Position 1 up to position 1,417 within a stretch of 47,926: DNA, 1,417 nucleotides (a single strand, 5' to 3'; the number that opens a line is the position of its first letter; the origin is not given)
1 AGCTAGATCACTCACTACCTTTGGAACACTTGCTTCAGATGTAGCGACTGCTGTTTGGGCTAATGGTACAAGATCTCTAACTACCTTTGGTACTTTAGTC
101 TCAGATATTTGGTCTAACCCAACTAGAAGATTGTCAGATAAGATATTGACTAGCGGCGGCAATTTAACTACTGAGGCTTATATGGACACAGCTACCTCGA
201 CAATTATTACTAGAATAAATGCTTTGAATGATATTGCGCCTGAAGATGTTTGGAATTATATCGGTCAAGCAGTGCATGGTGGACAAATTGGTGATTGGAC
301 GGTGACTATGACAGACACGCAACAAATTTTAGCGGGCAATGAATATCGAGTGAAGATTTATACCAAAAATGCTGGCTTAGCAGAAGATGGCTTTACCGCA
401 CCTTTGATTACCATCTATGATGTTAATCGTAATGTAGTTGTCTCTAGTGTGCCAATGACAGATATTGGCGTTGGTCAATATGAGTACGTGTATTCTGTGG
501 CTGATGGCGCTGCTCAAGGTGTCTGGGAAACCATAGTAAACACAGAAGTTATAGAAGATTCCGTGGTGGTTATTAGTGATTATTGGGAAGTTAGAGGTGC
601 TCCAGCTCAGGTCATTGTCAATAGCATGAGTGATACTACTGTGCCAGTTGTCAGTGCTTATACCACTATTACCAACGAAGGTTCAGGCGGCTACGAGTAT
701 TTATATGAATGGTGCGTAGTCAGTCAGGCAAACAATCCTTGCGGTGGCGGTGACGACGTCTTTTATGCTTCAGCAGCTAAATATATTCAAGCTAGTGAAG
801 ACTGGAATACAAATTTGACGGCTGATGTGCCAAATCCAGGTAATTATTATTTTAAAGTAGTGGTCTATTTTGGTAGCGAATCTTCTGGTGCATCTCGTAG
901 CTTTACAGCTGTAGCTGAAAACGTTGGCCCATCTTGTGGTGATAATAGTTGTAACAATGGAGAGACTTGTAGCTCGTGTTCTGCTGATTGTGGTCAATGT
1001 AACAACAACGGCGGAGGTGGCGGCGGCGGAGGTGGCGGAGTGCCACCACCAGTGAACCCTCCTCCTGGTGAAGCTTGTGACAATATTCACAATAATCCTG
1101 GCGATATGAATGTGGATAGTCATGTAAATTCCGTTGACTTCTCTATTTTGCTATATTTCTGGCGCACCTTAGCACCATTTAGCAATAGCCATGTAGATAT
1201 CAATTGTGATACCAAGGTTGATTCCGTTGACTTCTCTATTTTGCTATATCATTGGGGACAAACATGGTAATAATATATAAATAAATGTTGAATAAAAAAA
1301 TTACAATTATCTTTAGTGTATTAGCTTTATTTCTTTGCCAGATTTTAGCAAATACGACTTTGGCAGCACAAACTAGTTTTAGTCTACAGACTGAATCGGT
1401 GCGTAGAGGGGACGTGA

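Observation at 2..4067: Dockerin-tagged adhesin-like protein followed by two membrane-anchored cohesin-like proteins (non-cellulosomal surface display module)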

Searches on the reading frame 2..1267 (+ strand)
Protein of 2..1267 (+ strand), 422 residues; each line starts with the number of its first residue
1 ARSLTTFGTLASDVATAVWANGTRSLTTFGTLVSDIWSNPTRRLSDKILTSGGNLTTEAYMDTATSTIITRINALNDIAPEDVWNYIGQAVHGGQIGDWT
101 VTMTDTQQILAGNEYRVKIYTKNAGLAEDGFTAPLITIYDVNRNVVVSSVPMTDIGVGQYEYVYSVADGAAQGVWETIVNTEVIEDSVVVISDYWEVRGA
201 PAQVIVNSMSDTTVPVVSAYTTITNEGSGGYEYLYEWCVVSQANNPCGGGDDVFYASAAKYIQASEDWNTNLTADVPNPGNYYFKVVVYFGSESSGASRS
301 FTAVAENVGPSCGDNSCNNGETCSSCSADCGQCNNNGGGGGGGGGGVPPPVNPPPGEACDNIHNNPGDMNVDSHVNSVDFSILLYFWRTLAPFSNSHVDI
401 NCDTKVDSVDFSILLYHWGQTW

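Call 4: search_protein_families(library=pfam, proteins=[window:2-1267:+], max_evalue=1)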
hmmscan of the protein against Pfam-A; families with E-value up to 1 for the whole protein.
window:2-1267:+ (422 aa): 2 families
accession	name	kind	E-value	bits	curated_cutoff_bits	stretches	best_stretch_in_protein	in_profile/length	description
PF00404.24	Dockerin_1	-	2.8e-06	27.9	22.9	1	366-414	1-52/57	Dockerin type I domain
PF21519.2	Tailspike_C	-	0.015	15.7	27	1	272-308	16-53/72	Tailspike protein, C-terminal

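Call 10: search_solved_structures(query=window:2-1267:+, max_evalue=1, show_alignments=2)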
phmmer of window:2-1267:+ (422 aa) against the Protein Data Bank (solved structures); distinct sequences matched with E-value up to 1: 12.
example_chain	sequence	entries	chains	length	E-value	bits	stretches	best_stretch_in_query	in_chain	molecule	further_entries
3oue_A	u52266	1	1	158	0.0035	19.6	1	295-334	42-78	Cytochrome c family protein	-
1rwj_A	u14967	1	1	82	0.044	15.9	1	295-334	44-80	Cytochrome c family protein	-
2mte_A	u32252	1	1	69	0.078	15.1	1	367-415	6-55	Cellulose 1,4-beta-cellobiosidase (reducing end) CelS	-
1daq_A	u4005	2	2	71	0.082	15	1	367-415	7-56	ENDOGLUCANASE SS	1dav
4fl4_A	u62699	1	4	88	0.12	14.5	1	365-415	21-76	Glycoside hydrolase family 9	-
2vn5_B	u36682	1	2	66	0.13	14.4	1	367-415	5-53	ENDOGLUCANASE A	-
2gbm_A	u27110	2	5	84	0.17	14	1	334-350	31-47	Ubiquitin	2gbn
2y3n_B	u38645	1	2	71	0.21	13.7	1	366-421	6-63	CELLULOSOMAL FAMILY-48 PROCESSIVE GLYCOSIDE HYDROLASE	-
2vn6_B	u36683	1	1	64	0.23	13.6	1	367-415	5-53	ENDOGLUCANASE A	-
3ov0_A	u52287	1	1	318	0.29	13.3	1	295-334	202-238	Cytochrome c family protein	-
7aor_aa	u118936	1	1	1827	0.44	12.6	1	332-359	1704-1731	mS48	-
2rgt_A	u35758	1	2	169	0.57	12.3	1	323-368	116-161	Fusion of LIM/homeobox protein Lhx3, linker, Insulin gene enhancer protein ISL-1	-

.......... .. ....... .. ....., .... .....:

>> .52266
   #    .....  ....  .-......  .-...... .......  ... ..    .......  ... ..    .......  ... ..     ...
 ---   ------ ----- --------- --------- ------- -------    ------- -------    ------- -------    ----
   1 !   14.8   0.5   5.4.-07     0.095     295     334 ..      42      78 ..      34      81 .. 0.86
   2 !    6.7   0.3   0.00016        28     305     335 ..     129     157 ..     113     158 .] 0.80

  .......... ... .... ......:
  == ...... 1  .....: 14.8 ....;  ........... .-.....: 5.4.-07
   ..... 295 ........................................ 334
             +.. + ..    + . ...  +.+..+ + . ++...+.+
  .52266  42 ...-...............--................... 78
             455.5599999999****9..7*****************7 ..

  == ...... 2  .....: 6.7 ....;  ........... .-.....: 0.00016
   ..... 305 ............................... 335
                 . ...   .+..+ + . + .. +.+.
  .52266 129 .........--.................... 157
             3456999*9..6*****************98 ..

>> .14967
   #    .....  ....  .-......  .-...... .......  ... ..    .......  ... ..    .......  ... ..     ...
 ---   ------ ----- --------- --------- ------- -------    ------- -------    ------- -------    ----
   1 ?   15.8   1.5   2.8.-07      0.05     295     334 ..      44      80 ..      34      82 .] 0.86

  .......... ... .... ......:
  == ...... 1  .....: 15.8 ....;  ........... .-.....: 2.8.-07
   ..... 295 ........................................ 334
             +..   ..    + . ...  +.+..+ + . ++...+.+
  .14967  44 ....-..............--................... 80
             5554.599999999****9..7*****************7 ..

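Call 67: search_protein_families(library=phrogs, proteins=[window:2-1267:+], max_evalue=0.01)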
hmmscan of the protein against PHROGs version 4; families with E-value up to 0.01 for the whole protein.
window:2-1267:+ (422 aa): 0 families

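Call 68: search_protein_families(library=ncbifam, proteins=[window:2-1267:+], max_evalue=0.01)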
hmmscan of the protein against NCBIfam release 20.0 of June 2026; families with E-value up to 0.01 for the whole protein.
window:2-1267:+ (422 aa): 0 families

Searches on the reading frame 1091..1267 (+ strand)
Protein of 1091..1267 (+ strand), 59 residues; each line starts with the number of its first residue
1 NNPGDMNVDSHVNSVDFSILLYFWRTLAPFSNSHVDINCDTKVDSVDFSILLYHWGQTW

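Call 60: search_solved_structures(query=A3, max_evalue=0.01, show_alignments=2)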
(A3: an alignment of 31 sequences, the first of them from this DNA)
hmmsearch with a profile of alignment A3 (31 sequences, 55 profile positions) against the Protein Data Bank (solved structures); distinct sequences matched with E-value up to 0.01: 23.
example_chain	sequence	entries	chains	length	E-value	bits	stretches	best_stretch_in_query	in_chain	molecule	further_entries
2y3n_B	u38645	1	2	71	1.2e-13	53.9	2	3-54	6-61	CELLULOSOMAL FAMILY-48 PROCESSIVE GLYCOSIDE HYDROLASE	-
4fl4_A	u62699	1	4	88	6.2e-08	35.7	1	3-49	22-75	Glycoside hydrolase family 9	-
2mte_A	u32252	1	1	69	1.2e-07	34.8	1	4-49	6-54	Cellulose 1,4-beta-cellobiosidase (reducing end) CelS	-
1daq_A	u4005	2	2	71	1.3e-07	34.6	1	4-49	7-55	ENDOGLUCANASE SS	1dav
2yik_A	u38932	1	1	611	2.4e-07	33.8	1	4-49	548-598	ENDOGLUCANASE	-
5nrk_B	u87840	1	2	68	4.6e-07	32.9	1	3-23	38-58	DocCel5: Type I dockerin repeat domain from A. cellulolyticus family 5 endoglucanase WP_01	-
5nrm_B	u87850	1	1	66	4.1e-06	29.9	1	3-23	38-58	DocCel5: Type I dockerin repeat domain from A. cellulolyticus family 5 endoglucanase WP_01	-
4cj0_A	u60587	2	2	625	6.2e-06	29.3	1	4-49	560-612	ENDOGLUCANASE D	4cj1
1clc_A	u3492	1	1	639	6.2e-06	29.3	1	4-49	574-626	ENDOGLUCANASE CELD; EC: 3.2.1.4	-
1ohz_B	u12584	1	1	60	2.2e-05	27.5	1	4-46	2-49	ENDO-1,4-BETA-XYLANASE Y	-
2vn5_B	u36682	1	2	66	5.4e-05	26.3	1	4-49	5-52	ENDOGLUCANASE A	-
2ccl_B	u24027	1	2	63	7.2e-05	25.9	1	4-46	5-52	ENDO-1,4-BETA-XYLANASE Y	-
2vn6_B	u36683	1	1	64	9.1e-05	25.5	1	4-49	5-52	ENDOGLUCANASE A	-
9qfa_A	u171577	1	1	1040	9.2e-05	25.5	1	2-49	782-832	Ruminococcus bromii Amy12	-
3ul4_B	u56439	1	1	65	0.00091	22.4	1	3-45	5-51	Cellulosome enzyme, dockerin type I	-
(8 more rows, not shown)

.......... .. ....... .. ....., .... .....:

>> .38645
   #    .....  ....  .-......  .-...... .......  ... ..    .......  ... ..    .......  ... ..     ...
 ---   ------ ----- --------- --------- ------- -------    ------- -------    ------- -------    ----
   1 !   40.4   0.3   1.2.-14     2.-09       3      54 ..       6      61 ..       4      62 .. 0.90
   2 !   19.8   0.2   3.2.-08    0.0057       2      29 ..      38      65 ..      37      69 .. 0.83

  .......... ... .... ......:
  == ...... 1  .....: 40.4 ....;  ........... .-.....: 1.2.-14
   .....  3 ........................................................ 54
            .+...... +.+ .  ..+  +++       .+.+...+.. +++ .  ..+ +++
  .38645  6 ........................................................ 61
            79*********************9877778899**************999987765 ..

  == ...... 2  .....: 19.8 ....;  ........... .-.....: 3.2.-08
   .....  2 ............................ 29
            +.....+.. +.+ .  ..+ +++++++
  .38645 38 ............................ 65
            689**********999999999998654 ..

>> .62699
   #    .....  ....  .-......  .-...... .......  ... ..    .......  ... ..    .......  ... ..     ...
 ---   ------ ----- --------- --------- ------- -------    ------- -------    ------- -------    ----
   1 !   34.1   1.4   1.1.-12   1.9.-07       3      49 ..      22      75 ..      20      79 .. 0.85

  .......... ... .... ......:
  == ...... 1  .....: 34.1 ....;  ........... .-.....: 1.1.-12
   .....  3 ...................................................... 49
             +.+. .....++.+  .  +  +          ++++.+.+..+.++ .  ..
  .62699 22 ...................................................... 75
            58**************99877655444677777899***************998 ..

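Call 64: find_homologous_proteins(query=A3, max_evalue=0.001)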
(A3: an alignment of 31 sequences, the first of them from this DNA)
Query A3 (31 sequences) (59 aa, profile of the alignment): 466 proteins with E <= 0.001 among 3353 candidates; the best 120 are listed.
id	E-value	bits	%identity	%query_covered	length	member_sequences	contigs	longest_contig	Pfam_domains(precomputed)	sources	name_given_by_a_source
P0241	8.8e-25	104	52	90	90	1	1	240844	PF00404.25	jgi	jgi:hypothetical protein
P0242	2.8e-24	103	59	92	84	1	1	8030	PF00404.25,PF00036.39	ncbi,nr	ncbi:MAG: dockerin type I repeat-containing protein, partial [Candidatus Pacebacteria bacterium]|nr:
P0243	4.6e-24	102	49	86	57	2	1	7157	PF00404.25,PF13499.13,PF13833.13,PF13202.13,PF00036.39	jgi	-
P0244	6.1e-24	101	53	86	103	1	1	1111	PF00404.25,PF13833.13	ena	-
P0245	1.0e-23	101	52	90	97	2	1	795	PF00404.25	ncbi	-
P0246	1.3e-23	100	49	86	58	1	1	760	PF00404.25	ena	-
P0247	1.9e-23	100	54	88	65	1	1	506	PF00404.25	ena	-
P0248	2.1e-23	100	66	90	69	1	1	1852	PF00404.25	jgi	jgi:hypothetical protein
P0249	2.1e-23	100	49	86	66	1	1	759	PF00404.25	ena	-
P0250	2.4e-23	100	52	86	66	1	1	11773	PF00404.25,PF13499.13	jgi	jgi:hypothetical protein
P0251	2.5e-23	99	45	90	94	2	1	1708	PF00404.25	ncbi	-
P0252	2.5e-23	99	63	92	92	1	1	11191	PF00404.25,PF00036.39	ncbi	ncbi:MAG: dockerin type I domain-containing protein, partial [bacterium]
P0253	2.8e-23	99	54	88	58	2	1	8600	PF00404.25,PF13833.13,PF00036.39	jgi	jgi:hypothetical protein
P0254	2.9e-23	99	50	88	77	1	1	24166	PF00404.25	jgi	-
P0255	3.1e-23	99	47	90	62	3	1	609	PF00404.25,PF13499.13,PF13833.13,PF00036.39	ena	-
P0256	3.2e-23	99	52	88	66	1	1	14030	PF00404.25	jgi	jgi:hypothetical protein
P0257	3.5e-23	99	52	86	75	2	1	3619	PF00404.25,PF13499.13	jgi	jgi:hypothetical protein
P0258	4.3e-23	99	52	88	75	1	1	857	PF00404.25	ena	-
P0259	5.0e-23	99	54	88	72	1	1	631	PF00404.25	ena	-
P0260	5.8e-23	98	62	93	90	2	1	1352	PF00404.25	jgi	jgi:hypothetical protein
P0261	6.3e-23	98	48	88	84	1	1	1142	PF00404.25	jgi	jgi:hypothetical protein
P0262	7.4e-23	98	36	88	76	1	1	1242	PF00404.25,PF13202.13,PF00036.39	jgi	jgi:hypothetical protein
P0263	7.6e-23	98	51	88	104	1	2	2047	PF00404.25,PF00036.39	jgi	jgi:hypothetical protein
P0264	8.4e-23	98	54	88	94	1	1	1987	PF00404.25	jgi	-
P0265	9.5e-23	98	53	86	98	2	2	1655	PF00404.25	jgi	jgi:hypothetical protein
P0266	1.0e-22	98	50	88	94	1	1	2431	PF00404.25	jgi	jgi:hypothetical protein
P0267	1.2e-22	97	53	86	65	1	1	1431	PF00404.25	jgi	jgi:hypothetical protein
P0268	1.6e-22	97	54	88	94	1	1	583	PF00404.25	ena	-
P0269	1.7e-22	97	64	93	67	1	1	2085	PF00404.25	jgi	jgi:hypothetical protein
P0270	1.8e-22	97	48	88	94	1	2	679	PF00404.25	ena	-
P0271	1.8e-22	97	47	86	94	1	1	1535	PF00404.25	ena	-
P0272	1.9e-22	97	48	88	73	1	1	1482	PF00404.25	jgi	jgi:hypothetical protein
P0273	1.9e-22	97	58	88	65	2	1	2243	PF00404.25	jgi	-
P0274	2.3e-22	96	52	88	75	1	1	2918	PF00404.25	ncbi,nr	ncbi:MAG TPA: hypothetical protein DEO26_01140, partial [Candidatus Veblenbacteria bacterium]|nr:hyp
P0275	2.3e-22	96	49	86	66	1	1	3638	PF00404.25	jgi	-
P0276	2.5e-22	96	51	86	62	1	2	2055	PF00404.25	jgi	jgi:hypothetical protein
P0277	2.8e-22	96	62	90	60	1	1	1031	PF00404.25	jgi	jgi:hypothetical protein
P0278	3.6e-22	96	50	88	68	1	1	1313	PF00404.25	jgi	jgi:hypothetical protein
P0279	3.7e-22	96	63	92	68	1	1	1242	PF00404.25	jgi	jgi:hypothetical protein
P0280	3.7e-22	96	47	86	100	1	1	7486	PF00404.25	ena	-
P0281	4.0e-22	96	55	86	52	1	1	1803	PF00404.25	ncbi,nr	ncbi:hypothetical protein HY091_00005, partial [Candidatus Kaiserbacteria bacterium]|nr:hypothetical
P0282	4.0e-22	96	48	88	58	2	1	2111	PF00404.25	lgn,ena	-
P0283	4.4e-22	96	48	88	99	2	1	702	PF00404.25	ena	-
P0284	4.8e-22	95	42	88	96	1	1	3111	PF00404.25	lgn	-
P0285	4.8e-22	95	48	88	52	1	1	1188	PF00404.25,PF13833.13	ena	-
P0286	5.0e-22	95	44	92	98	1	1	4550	PF00404.25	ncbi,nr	ncbi:hypothetical protein K8R32_05300, partial [bacterium]|nr:hypothetical protein [bacterium]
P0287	5.3e-22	95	48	88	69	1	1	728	PF00404.25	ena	-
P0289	6.2e-22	95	51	86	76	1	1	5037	PF00404.25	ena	-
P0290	6.3e-22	95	52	88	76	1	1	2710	PF00404.25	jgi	jgi:hypothetical protein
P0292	6.8e-22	95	55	86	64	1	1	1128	PF00404.25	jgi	jgi:hypothetical protein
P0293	7.0e-22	95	52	88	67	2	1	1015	PF00404.25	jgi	jgi:hypothetical protein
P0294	7.3e-22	95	37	88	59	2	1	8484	PF00404.25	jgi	-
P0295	7.4e-22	95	50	88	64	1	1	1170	PF00404.25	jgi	jgi:hypothetical protein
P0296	8.4e-22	95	51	86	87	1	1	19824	PF00404.25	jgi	jgi:hypothetical protein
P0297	8.9e-22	95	47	86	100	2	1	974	PF00404.25,PF13833.13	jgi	jgi:hypothetical protein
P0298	8.9e-22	95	49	90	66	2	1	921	PF00404.25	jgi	jgi:hypothetical protein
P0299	9.2e-22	94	60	90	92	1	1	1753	PF00404.25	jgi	jgi:hypothetical protein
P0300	9.2e-22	94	51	90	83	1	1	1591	PF00404.25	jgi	jgi:hypothetical protein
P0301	1.0e-21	94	65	93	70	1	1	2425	PF00404.25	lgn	-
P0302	1.0e-21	94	51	86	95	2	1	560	PF00404.25,PF00036.39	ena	-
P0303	1.2e-21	94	69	86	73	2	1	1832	PF00404.25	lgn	-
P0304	1.3e-21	94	46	88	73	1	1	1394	PF00404.25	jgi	jgi:hypothetical protein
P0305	1.5e-21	94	53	88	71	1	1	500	PF00404.25,PF00036.39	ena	-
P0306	1.6e-21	94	51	90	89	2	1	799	PF00404.25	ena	-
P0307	1.7e-21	94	65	92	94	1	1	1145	PF00404.25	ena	-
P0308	1.7e-21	94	54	88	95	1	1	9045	PF00404.25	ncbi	-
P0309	1.7e-21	94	50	88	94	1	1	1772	PF00404.25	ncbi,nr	ncbi:hypothetical protein KAS31_05175, partial [Candidatus Parcubacteria bacterium]|nr:hypothetical 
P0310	1.9e-21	93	58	88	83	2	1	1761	PF00404.25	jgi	jgi:hypothetical protein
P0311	2.0e-21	93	55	86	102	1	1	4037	PF00404.25,PF13202.13,PF00036.39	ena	-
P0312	2.0e-21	93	45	90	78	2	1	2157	PF00404.25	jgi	jgi:hypothetical protein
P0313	2.0e-21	93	66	90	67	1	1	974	PF00404.25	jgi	jgi:hypothetical protein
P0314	2.4e-21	93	52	88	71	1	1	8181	PF00404.25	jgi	-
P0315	2.4e-21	93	47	86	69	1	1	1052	PF00404.25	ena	-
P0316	2.5e-21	93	42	90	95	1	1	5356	PF00404.25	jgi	-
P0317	2.6e-21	93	56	88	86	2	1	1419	PF00404.25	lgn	-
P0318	3.0e-21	93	43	86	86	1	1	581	PF00404.25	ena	-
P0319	3.0e-21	93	55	88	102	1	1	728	PF00404.25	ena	-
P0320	3.2e-21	93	43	86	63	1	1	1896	PF00404.25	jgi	jgi:hypothetical protein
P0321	3.4e-21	93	55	86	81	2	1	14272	PF00404.25,PF13517.13,PF13202.13,PF00036.39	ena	-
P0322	3.5e-21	93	51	86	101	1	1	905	PF00404.25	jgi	jgi:hypothetical protein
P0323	3.6e-21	93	46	88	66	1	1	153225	PF00404.25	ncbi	ncbi:MAG: dockerin type I domain-containing protein, partial [Candidatus Paceibacterota bacterium]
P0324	3.7e-21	93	51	86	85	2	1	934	PF00404.25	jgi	-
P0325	3.7e-21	93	50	88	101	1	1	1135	PF00404.25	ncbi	-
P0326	3.7e-21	93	52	92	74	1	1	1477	PF00404.25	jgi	-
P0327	3.8e-21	93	47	90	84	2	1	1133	PF00404.25,PF13202.13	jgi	jgi:hypothetical protein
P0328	3.8e-21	92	45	90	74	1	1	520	PF00404.25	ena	-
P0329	4.5e-21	92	41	88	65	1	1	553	PF00404.25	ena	-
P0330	4.6e-21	92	50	88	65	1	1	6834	PF00404.25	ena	-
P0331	4.6e-21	92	56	88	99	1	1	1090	PF00404.25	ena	-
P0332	4.7e-21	92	48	88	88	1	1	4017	PF00404.25,PF00036.39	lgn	-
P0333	4.7e-21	92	46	92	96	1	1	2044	PF00404.25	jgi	jgi:hypothetical protein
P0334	5.0e-21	92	50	85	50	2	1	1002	PF00404.25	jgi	jgi:hypothetical protein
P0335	5.0e-21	92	52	85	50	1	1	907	PF00404.25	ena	-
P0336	5.7e-21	92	51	86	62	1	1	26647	PF01839.30,PF00404.25,PF13202.13,PF00036.39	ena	-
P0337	6.3e-21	92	48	88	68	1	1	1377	PF00404.25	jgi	jgi:hypothetical protein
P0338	6.6e-21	92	46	85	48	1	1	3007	PF00404.25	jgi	jgi:hypothetical protein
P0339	6.8e-21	92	45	90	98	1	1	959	PF00404.25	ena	-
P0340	7.4e-21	92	44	92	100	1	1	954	PF00404.25,PF00036.39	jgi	jgi:hypothetical protein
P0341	7.7e-21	92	49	86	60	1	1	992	PF00404.25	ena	-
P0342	7.8e-21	91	43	86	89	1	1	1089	PF00404.25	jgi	jgi:hypothetical protein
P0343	8.0e-21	91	50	92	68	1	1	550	PF00404.25,PF00036.39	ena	-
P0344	8.1e-21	91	44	93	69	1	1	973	PF00404.25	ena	-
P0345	8.5e-21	91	49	86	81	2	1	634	PF00404.25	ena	-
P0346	9.9e-21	91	43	88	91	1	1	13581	PF00404.25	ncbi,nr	ncbi:MAG: dockerin type I domain-containing protein, partial [Candidatus Falkowbacteria bacterium]|n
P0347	1.0e-20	91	46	88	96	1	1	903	PF00404.25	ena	-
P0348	1.1e-20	91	52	88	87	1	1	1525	PF00404.25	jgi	jgi:hypothetical protein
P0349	1.1e-20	91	52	85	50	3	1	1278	PF00404.25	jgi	jgi:hypothetical protein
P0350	1.2e-20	91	53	86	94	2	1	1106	PF00404.25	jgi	jgi:hypothetical protein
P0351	1.2e-20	91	55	86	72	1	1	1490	PF00404.25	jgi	jgi:hypothetical protein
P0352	1.7e-20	90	53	86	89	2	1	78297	PF00404.25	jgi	-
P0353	1.8e-20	90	51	86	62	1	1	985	PF00404.25,PF13833.13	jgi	jgi:hypothetical protein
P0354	1.8e-20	90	60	88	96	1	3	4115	PF00404.25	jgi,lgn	-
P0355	1.9e-20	90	44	88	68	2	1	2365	PF00404.25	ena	-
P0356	2.3e-20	90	45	88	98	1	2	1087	PF00404.25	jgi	jgi:hypothetical protein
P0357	2.3e-20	90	55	93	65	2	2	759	PF00404.25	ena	-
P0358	2.3e-20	90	47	86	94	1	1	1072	PF00404.25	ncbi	-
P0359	2.3e-20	90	53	86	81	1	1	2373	PF00404.25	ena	-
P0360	2.6e-20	90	46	88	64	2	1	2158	PF00404.25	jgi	jgi:hypothetical protein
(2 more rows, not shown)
